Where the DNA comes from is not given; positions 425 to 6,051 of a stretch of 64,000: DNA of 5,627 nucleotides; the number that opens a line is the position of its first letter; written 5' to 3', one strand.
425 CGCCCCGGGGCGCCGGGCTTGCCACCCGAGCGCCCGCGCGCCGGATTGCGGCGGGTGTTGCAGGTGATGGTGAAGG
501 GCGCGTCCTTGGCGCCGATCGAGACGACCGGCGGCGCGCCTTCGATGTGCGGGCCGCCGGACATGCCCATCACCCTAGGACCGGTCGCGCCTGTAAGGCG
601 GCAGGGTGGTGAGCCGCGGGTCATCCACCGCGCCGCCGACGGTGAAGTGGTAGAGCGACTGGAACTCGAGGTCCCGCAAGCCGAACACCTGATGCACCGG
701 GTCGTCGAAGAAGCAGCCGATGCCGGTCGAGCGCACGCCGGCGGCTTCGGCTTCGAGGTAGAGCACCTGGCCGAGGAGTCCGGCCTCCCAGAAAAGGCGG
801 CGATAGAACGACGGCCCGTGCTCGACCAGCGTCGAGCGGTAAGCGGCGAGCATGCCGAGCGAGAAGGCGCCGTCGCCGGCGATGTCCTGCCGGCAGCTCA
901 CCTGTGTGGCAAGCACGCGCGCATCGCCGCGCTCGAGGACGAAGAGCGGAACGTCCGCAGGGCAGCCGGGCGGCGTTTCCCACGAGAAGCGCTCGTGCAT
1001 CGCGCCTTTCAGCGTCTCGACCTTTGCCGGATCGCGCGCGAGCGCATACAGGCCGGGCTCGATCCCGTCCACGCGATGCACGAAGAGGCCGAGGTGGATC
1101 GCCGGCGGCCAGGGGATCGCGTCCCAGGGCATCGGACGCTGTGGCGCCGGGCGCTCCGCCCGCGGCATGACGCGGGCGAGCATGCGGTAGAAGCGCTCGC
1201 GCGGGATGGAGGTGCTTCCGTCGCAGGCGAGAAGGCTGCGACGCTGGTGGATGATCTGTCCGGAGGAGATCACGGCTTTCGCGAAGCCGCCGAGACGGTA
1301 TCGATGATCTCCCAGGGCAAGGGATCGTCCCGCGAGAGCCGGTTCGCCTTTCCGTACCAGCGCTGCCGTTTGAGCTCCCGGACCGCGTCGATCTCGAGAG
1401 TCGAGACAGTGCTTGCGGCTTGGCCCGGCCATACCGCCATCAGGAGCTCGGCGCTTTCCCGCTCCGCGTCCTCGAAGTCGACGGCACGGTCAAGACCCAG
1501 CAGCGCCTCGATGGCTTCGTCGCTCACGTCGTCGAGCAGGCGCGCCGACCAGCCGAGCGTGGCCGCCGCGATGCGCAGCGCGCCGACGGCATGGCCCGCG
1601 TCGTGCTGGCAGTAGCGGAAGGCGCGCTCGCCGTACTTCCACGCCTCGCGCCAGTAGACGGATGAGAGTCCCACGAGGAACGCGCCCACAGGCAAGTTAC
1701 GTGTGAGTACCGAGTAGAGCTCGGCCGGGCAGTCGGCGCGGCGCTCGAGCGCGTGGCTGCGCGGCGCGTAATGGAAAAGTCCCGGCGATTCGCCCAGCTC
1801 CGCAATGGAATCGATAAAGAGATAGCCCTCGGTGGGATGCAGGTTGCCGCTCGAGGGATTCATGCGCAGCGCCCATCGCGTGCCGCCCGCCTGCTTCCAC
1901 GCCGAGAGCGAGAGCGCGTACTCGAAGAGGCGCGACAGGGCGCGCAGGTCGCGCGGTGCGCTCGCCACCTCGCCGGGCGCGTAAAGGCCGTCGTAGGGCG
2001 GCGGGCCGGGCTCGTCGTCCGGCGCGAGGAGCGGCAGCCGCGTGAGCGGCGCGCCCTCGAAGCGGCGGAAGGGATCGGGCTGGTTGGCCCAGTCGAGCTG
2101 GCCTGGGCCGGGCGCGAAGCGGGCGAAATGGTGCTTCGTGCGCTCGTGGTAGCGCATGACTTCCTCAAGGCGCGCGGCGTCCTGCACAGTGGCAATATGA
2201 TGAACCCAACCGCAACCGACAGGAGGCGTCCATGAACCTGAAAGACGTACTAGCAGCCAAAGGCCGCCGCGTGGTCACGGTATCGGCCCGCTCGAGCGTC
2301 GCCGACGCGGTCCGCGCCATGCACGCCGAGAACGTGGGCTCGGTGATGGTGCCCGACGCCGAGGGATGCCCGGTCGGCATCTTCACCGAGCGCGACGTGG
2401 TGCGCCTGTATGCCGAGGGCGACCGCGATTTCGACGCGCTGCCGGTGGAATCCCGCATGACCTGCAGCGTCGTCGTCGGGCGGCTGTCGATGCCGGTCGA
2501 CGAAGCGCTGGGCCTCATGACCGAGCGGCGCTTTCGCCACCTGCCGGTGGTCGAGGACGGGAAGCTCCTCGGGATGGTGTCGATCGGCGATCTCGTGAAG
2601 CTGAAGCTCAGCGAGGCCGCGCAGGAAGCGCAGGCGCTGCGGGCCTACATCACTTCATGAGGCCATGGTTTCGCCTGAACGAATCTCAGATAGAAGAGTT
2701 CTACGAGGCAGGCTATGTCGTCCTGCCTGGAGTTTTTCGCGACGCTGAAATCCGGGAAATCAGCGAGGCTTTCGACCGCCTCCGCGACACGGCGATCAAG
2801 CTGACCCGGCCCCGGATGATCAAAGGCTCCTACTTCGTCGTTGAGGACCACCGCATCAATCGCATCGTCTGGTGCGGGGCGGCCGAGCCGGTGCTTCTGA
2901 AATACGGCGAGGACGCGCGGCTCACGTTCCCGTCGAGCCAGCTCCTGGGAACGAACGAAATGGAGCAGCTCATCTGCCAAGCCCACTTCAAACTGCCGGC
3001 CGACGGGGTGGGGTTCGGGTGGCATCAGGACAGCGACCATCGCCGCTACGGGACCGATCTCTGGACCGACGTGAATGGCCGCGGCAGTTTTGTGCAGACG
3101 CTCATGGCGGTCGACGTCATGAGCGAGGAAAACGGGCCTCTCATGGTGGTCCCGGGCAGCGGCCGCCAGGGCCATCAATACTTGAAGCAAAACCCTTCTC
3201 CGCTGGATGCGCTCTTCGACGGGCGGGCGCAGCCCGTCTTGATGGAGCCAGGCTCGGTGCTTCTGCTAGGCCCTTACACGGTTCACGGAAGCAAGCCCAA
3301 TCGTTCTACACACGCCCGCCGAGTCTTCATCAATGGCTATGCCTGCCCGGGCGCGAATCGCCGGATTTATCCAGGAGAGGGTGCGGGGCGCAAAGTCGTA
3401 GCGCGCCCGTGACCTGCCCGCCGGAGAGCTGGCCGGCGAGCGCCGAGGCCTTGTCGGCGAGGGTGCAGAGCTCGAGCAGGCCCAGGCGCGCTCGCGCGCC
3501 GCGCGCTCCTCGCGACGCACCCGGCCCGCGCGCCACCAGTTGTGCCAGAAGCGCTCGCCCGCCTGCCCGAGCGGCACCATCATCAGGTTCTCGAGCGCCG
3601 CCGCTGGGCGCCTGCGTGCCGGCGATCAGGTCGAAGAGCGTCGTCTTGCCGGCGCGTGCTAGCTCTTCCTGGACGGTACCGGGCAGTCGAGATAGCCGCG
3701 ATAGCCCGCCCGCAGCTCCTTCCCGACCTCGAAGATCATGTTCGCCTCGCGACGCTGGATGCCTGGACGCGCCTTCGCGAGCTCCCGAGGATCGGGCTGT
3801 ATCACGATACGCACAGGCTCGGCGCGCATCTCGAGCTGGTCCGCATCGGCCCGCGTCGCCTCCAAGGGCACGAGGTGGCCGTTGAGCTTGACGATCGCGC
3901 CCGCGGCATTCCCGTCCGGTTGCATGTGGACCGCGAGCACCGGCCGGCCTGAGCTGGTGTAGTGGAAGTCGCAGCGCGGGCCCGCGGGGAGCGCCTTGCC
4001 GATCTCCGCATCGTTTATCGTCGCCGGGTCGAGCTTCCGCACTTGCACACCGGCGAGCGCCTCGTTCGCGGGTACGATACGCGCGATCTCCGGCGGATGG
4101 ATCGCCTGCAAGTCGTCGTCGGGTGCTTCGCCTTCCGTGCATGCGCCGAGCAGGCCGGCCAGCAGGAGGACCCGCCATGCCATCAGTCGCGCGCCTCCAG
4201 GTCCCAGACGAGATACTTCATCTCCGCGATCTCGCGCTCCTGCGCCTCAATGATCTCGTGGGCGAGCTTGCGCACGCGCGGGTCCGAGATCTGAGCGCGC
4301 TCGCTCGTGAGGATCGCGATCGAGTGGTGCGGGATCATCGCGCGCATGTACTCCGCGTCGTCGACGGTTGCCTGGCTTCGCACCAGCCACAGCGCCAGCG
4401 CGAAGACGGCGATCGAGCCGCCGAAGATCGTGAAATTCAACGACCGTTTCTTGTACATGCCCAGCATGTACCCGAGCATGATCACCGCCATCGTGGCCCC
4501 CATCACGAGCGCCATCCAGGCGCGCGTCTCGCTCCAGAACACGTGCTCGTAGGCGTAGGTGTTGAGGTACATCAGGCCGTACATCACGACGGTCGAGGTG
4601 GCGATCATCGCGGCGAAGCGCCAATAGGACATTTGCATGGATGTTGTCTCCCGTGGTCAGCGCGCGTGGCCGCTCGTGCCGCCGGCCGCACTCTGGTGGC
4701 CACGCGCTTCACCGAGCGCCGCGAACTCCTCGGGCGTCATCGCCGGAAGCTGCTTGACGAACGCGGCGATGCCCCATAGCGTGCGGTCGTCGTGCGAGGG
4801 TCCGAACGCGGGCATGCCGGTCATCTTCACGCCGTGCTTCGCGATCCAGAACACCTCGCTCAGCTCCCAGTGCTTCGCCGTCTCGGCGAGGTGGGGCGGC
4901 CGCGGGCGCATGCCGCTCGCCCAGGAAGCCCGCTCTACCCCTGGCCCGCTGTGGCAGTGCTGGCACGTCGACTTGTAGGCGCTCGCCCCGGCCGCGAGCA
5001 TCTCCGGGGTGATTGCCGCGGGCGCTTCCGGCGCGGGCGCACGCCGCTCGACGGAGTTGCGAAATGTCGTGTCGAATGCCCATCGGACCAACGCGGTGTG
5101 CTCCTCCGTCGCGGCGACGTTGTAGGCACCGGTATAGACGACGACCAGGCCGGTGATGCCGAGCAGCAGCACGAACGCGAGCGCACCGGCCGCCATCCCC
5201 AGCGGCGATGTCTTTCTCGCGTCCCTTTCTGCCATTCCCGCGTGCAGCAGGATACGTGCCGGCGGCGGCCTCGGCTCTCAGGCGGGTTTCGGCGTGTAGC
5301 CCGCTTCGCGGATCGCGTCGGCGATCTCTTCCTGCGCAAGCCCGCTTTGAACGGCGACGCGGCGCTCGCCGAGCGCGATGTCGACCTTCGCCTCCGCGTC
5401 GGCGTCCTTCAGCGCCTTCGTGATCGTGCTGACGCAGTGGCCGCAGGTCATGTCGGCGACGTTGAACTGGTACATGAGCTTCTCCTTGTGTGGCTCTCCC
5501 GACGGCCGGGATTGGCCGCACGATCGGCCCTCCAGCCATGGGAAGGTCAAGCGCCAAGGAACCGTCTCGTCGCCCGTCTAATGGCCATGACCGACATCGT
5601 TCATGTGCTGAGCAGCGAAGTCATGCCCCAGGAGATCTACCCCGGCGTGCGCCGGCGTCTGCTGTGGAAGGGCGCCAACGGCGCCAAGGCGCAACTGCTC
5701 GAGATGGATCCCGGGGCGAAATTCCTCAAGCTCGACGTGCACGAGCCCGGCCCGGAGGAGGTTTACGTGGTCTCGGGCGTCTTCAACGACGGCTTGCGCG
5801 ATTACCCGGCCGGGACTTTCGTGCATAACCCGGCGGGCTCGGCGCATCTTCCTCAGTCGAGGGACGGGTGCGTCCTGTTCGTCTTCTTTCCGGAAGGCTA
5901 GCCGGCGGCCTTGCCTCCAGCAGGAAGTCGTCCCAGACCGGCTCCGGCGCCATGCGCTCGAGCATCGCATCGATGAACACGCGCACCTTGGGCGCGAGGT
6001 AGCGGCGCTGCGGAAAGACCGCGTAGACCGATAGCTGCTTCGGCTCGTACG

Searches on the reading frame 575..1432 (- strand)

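Call 37: search_protein_families(library=pfam, proteins=[window:575-1432:-], max_evalue=0.001)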
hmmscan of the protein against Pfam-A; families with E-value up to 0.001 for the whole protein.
window:575-1432:- (285 aa): 1 family
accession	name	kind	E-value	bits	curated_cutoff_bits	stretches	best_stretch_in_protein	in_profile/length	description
PF00881.29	Nitroreductase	-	1.3e-06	29.2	23.5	1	176-266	78-166/167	Nitroreductase family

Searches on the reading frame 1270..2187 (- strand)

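Call 37: search_protein_families(library=pfam, proteins=[window:1270-2187:-], max_evalue=0.001)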
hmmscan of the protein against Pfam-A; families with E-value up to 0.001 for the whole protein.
window:1270-2187:- (305 aa): 1 family
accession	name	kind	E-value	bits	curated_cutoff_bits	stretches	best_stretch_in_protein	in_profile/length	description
PF00881.29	Nitroreductase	-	3.6e-06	27.7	23.5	1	105-233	25-155/167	Nitroreductase family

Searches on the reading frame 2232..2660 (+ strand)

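Call 37: search_protein_families(library=pfam, proteins=[window:2232-2660:+], max_evalue=0.001)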
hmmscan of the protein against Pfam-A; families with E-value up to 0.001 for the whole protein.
window:2232-2660:+ (142 aa): 1 family
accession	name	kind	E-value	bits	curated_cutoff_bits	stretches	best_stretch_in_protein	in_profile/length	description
PF00571.33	CBS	-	4.9e-23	81.7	24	2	76-124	5-54/57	CBS domain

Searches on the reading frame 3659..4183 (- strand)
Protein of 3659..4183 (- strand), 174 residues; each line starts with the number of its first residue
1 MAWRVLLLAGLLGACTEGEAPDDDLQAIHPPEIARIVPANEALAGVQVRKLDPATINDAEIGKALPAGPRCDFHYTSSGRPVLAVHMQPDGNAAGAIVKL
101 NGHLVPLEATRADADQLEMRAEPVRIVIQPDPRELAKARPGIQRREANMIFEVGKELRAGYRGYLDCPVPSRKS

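Call 36: search_protein_families(library=pfam, proteins=[window:3659-4183:-], max_evalue=0.001)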
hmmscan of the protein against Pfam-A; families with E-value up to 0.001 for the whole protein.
window:3659-4183:- (174 aa): 1 family
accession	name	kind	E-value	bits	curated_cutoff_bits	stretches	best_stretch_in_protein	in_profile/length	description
PF20402.4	DUF6692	-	2.4e-10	41.2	24.2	1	7-113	9-111/162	Domain of unknown function (DUF6692)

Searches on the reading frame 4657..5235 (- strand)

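Call 36: search_protein_families(library=pfam, proteins=[window:4657-5235:-], max_evalue=0.001)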
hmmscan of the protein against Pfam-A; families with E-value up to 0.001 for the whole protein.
window:4657-5235:- (192 aa): 2 families
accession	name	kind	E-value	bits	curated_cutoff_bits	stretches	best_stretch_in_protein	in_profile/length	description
PF13442.11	Cytochrome_CBB3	-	3.9e-14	53.2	27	1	80-160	3-68/68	Cytochrome C oxidase, cbb3-type, subunit III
PF00034.26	Cytochrom_C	-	0.0002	23.1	21.3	1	81-163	2-89/90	Cytochrome c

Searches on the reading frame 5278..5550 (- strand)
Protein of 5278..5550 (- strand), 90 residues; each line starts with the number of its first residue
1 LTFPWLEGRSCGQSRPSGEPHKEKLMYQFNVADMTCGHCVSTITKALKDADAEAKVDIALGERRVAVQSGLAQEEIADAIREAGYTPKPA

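Call 36: search_protein_families(library=pfam, proteins=[window:5278-5550:-], max_evalue=0.001)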
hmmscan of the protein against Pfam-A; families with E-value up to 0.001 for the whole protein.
window:5278-5550:- (90 aa): 1 family
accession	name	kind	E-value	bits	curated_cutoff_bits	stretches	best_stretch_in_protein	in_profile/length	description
PF00403.32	HMA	-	1.1e-11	45.3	24.8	1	29-86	2-62/62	Heavy-metal-associated domain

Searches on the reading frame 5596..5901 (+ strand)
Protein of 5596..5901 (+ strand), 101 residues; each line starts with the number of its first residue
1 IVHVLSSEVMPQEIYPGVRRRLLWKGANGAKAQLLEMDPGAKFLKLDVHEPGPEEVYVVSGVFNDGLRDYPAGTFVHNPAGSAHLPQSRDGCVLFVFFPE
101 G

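Call 36: search_protein_families(library=pfam, proteins=[window:5596-5901:+], max_evalue=0.001)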
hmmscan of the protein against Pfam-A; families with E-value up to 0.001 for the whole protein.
window:5596-5901:+ (101 aa): 1 family
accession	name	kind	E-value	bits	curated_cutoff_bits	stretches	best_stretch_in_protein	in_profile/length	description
PF12973.13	Cupin_7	-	6.1e-14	52.1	27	1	12-97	14-100/105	ChrR Cupin-like domain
